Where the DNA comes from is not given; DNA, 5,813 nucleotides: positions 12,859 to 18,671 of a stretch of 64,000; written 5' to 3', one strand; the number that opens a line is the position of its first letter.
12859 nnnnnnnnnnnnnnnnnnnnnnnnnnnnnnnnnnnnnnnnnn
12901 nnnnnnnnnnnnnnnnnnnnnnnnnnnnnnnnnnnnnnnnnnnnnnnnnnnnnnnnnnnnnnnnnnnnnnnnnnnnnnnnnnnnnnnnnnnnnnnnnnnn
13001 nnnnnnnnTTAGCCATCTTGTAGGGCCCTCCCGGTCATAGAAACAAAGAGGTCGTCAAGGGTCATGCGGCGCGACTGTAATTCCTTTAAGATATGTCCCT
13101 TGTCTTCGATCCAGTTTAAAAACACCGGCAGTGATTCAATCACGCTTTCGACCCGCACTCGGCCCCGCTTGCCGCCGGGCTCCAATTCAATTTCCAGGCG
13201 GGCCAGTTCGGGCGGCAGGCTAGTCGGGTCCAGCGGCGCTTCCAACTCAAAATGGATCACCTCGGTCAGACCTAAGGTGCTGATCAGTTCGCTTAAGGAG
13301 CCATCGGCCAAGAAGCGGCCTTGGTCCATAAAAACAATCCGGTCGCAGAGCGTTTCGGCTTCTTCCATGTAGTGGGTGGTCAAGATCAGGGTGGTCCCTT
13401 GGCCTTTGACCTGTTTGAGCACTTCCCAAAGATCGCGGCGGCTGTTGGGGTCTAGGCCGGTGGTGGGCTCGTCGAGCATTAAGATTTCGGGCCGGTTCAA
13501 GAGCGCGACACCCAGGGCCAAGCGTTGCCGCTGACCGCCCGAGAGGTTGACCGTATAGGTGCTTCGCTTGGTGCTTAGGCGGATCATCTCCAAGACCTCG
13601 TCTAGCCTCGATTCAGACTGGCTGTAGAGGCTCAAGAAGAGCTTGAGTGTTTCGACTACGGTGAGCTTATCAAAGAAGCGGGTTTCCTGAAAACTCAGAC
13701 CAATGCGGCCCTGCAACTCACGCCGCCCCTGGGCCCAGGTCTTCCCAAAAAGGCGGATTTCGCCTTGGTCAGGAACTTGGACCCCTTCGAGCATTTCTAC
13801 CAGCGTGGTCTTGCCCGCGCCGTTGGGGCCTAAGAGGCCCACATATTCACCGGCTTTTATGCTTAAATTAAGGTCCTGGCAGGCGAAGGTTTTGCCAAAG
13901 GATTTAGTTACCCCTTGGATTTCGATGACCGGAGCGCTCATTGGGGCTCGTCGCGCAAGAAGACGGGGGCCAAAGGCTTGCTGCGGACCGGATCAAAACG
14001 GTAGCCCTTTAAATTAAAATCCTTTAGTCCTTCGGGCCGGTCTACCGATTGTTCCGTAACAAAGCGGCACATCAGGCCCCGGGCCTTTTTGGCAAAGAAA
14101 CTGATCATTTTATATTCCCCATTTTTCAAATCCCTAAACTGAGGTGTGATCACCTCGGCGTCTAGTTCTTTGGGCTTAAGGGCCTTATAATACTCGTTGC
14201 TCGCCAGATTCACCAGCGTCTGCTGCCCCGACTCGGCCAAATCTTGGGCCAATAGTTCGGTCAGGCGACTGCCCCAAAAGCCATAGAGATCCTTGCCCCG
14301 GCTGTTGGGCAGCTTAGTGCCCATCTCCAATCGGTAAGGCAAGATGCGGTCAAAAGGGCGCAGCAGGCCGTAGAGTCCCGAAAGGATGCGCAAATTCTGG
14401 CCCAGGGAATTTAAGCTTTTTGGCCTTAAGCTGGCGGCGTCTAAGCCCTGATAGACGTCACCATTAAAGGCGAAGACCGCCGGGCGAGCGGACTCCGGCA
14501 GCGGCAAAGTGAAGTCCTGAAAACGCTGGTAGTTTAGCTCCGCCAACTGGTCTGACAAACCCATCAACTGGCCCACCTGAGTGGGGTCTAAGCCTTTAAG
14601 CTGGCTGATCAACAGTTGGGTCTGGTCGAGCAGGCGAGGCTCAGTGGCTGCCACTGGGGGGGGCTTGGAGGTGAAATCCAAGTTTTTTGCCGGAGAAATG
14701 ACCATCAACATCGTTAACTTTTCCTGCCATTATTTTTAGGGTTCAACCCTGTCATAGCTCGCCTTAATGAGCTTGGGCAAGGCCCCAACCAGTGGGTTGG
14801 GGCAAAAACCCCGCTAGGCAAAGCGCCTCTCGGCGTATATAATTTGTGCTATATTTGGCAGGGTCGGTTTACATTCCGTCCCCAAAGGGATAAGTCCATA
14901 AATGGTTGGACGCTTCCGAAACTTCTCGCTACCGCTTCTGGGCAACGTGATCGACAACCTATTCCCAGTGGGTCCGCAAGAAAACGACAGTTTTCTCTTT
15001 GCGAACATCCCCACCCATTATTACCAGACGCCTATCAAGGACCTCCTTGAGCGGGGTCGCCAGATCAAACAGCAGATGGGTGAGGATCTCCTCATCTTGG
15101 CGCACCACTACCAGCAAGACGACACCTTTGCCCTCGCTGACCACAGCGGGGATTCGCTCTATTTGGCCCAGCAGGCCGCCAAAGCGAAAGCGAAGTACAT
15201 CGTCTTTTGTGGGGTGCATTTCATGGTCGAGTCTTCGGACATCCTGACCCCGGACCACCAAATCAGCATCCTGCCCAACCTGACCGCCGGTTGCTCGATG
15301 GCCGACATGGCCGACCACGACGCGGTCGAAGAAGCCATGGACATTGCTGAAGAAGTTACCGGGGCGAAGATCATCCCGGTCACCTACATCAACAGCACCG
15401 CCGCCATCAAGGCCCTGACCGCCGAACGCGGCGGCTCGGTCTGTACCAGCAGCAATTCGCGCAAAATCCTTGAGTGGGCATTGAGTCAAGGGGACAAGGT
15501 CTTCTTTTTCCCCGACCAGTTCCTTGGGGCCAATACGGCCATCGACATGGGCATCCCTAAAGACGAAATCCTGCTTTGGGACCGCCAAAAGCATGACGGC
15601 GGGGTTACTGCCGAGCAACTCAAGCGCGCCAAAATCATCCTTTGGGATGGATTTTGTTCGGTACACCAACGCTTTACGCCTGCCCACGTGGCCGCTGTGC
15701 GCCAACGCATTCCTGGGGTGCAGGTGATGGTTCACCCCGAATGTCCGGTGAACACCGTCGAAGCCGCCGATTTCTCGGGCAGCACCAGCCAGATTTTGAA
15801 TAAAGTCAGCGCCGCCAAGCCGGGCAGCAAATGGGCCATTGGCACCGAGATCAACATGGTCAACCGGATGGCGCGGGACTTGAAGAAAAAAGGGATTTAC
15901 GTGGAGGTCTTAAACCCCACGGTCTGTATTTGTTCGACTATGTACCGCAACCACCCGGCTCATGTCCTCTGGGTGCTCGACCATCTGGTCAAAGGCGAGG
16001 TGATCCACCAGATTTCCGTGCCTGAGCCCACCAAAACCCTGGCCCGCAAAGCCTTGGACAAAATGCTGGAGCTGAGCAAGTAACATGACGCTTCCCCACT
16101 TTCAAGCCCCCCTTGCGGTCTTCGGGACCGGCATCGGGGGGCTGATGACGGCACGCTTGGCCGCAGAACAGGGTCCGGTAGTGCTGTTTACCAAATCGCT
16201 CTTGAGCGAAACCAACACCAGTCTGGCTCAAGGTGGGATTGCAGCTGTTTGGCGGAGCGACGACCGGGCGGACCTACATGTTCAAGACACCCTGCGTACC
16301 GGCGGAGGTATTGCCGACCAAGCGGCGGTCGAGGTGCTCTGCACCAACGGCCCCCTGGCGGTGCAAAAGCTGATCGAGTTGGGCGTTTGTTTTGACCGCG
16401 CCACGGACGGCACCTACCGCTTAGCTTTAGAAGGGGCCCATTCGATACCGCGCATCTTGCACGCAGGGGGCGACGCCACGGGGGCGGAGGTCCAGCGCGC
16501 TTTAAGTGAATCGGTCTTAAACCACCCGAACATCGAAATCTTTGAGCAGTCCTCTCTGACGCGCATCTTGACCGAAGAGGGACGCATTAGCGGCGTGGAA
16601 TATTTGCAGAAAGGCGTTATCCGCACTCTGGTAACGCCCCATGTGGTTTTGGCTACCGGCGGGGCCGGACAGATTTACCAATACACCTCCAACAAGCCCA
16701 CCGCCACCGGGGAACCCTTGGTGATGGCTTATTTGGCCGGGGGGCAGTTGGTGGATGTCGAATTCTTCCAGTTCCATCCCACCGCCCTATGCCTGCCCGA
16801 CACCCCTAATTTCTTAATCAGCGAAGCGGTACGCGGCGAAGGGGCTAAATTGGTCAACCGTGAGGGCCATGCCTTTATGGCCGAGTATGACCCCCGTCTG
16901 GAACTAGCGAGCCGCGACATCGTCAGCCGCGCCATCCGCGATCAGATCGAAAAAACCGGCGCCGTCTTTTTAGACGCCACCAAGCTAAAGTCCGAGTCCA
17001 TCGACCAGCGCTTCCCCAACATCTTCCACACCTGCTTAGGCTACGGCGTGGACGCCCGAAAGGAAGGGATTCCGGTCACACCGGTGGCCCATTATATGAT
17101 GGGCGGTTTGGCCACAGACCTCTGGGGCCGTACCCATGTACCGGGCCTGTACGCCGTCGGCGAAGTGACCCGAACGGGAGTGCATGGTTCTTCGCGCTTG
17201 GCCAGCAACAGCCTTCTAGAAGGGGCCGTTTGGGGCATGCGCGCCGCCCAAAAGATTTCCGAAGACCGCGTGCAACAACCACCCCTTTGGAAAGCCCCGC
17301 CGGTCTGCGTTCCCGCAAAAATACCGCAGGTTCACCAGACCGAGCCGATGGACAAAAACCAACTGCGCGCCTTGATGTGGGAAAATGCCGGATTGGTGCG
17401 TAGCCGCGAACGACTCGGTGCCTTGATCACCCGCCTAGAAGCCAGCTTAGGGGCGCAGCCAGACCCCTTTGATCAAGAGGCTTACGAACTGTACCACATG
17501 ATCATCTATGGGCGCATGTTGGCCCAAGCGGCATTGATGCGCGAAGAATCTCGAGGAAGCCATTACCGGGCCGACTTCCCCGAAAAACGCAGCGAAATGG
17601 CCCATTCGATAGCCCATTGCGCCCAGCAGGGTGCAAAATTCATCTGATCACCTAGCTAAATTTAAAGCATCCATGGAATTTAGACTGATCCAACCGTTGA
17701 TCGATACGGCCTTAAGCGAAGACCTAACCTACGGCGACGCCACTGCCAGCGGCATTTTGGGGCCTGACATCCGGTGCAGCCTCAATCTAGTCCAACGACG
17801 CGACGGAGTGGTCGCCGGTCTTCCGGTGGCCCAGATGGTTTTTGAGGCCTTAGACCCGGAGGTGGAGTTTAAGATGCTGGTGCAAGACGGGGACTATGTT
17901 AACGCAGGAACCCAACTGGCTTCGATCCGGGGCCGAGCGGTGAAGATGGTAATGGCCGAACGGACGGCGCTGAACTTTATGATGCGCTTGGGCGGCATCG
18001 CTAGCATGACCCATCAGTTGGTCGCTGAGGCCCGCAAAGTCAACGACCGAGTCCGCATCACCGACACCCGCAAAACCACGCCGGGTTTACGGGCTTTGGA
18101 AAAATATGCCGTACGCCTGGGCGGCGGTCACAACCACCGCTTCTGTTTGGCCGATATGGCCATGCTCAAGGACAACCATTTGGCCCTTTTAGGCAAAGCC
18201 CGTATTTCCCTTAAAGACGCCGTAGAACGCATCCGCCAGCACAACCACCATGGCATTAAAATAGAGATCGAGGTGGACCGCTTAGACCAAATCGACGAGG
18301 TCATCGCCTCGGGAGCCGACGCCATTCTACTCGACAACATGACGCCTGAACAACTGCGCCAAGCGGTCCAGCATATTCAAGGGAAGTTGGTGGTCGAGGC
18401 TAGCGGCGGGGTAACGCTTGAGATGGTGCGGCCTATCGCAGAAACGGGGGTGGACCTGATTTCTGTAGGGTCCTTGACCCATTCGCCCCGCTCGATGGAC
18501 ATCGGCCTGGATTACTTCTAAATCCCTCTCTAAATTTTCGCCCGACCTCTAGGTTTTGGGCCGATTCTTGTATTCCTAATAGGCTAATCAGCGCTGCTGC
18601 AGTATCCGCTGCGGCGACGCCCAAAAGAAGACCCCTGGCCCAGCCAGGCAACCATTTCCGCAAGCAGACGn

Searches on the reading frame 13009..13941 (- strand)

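Call 35: search_protein_families(library=pfam, proteins=[window:13009-13941:-], max_evalue=0.00001)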
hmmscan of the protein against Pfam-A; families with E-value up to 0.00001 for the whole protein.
window:13009-13941:- (310 aa): 3 families
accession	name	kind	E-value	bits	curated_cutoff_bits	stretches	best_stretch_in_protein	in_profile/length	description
PF00005.33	ABC_tran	-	1.8e-34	119.7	25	1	22-161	2-137/137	ABC transporter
PF13304.12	AAA_21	-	9.5e-15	55.9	27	1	132-190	237-298/304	AAA domain, putative AbiEii toxin, Type IV TA system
PF02463.25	SMC_N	-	4.4e-06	26.7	40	0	109-198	119-208/220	RecF/RecN/SMC N terminal domain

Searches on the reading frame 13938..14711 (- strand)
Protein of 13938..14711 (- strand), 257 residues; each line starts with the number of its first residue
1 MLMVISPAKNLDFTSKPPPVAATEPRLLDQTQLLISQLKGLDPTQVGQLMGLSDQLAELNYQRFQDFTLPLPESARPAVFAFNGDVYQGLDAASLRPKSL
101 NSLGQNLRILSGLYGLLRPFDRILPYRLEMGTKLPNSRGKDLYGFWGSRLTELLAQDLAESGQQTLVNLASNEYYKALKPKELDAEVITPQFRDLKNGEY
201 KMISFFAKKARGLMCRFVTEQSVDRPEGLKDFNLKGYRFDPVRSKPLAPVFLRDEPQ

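Call 35: search_protein_families(library=pfam, proteins=[window:13938-14711:-], max_evalue=0.00001)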
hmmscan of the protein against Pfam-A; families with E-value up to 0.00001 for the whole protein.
window:13938-14711:- (257 aa): 2 families
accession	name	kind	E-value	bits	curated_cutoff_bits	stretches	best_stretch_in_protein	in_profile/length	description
PF03883.20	H2O2_YaaD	-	6.5e-88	294.7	29.6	1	1-241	1-234/236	Peroxide stress protein YaaA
PF21818.3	DUF6884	-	1.5e-07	32.1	30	1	103-196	36-125/135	Family of unknown function (DUF6884)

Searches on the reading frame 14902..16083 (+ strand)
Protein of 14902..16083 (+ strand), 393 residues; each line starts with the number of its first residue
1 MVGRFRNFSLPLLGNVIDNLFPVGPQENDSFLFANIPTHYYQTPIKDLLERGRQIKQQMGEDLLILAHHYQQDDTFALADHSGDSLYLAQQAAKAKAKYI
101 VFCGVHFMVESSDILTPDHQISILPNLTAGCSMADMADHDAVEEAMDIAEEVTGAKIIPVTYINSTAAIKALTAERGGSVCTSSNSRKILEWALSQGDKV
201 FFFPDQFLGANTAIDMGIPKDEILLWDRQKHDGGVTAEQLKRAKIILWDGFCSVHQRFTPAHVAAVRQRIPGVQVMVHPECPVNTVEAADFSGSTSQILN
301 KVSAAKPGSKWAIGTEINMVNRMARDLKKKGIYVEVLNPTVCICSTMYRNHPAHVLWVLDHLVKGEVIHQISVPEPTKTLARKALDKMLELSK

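Call 35: search_protein_families(library=pfam, proteins=[window:14902-16083:+], max_evalue=0.00001)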
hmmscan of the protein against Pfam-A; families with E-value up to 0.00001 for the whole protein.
window:14902-16083:+ (393 aa): 1 family
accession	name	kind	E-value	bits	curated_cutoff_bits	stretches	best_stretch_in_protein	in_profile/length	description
PF02445.21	NadA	-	5e-94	315.2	27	1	55-390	6-295/295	Quinolinate synthetase A protein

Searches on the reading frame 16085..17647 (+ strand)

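Call 35: search_protein_families(library=pfam, proteins=[window:16085-17647:+], max_evalue=0.00001)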
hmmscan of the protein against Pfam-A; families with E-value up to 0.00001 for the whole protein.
window:16085-17647:+ (520 aa): 3 families
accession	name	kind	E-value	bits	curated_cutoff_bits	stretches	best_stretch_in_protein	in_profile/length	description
PF00890.30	FAD_binding_2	-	3.9e-83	280.4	20.4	1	11-377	3-414/414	FAD binding domain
PF02910.25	Succ_DH_flav_C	-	4.9e-13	49.6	20.8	1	465-511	53-101/130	Fumarate reductase flavoprotein C-term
PF07992.20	Pyr_redox_2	-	4.9e-06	26.6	26.1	0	318-376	233-287/291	Pyridine nucleotide-disulphide oxidoreductase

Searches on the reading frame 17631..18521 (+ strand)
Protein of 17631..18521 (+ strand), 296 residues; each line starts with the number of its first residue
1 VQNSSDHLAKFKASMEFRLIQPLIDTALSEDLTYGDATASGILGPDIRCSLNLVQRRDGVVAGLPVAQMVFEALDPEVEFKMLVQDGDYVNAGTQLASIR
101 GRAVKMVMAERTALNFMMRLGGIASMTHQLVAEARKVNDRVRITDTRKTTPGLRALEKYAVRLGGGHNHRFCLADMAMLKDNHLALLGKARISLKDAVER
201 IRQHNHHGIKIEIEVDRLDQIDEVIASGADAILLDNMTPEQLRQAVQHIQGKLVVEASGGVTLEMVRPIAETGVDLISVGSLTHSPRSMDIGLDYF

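Call 35: search_protein_families(library=pfam, proteins=[window:17631-18521:+], max_evalue=0.00001)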
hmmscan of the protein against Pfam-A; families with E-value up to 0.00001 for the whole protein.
window:17631-18521:+ (296 aa): 2 families
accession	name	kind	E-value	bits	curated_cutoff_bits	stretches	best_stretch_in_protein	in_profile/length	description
PF01729.25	QRPTase_C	-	4.8e-58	196.1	23.1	1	123-294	1-169/169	Quinolinate phosphoribosyl transferase, C-terminal domain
PF02749.22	QRPTase_N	-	5e-17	62.3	27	1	38-120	3-81/82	Quinolinate phosphoribosyl transferase, N-terminal domain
